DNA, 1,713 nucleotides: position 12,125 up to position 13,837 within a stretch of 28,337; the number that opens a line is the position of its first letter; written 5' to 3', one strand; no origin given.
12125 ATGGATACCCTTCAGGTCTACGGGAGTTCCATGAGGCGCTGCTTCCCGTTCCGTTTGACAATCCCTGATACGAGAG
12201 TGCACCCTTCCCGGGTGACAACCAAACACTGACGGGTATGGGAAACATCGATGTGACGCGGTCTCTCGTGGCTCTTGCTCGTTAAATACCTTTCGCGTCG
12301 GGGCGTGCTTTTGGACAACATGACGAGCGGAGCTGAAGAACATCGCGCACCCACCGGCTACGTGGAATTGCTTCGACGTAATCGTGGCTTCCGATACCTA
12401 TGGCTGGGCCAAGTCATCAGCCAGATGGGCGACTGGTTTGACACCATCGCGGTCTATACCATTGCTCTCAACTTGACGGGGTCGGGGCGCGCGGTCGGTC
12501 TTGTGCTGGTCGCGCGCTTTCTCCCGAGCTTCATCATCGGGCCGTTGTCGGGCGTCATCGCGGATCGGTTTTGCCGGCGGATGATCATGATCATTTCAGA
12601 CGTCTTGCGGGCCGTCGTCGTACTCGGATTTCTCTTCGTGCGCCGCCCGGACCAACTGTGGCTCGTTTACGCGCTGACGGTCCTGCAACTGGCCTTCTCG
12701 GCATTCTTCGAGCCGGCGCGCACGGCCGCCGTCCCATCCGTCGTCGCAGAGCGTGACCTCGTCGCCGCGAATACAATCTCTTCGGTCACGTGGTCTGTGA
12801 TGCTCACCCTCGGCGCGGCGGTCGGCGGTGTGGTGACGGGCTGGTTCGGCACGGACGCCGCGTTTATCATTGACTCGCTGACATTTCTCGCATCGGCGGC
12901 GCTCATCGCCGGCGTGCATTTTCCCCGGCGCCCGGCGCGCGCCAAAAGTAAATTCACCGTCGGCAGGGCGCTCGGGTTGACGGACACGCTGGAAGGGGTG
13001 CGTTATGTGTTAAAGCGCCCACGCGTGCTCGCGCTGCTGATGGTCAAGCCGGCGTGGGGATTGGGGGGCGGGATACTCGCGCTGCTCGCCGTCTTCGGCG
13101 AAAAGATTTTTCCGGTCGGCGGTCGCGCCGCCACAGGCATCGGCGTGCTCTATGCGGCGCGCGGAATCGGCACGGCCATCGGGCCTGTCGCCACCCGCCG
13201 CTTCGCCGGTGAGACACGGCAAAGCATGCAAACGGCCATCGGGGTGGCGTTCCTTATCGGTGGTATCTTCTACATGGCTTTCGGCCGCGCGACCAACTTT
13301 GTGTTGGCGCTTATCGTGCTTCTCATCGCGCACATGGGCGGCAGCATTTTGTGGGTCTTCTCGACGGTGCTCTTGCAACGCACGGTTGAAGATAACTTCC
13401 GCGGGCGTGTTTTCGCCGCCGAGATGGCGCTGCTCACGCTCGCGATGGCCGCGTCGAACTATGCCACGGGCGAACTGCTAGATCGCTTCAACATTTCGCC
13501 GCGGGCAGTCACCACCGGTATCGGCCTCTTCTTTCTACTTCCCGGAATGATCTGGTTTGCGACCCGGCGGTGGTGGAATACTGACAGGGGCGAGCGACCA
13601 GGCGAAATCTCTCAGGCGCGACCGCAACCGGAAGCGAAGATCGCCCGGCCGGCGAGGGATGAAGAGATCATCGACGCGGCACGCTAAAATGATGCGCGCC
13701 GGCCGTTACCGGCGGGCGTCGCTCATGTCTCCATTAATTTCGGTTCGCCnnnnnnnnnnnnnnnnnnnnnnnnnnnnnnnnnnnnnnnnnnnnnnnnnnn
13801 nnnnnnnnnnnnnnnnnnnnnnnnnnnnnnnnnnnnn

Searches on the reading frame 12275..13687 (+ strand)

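Call 42: search_protein_families(library=pfam, proteins=[window:12275-13687:+], max_evalue=0.001)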
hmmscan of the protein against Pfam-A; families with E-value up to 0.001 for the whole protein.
window:12275-13687:+ (470 aa): 3 families
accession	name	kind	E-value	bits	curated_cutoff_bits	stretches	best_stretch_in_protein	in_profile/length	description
PF07690.21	MFS_1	-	9.5e-31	107.4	33.4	1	42-382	1-334/347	Major Facilitator Superfamily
PF05977.19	MFS_3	-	1.2e-28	100.3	27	1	35-422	8-387/524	Transmembrane secretion effector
PF12832.13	MFS_1_like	-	1.6e-05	24.6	25.2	0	72-142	34-105/373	MFS_1 like family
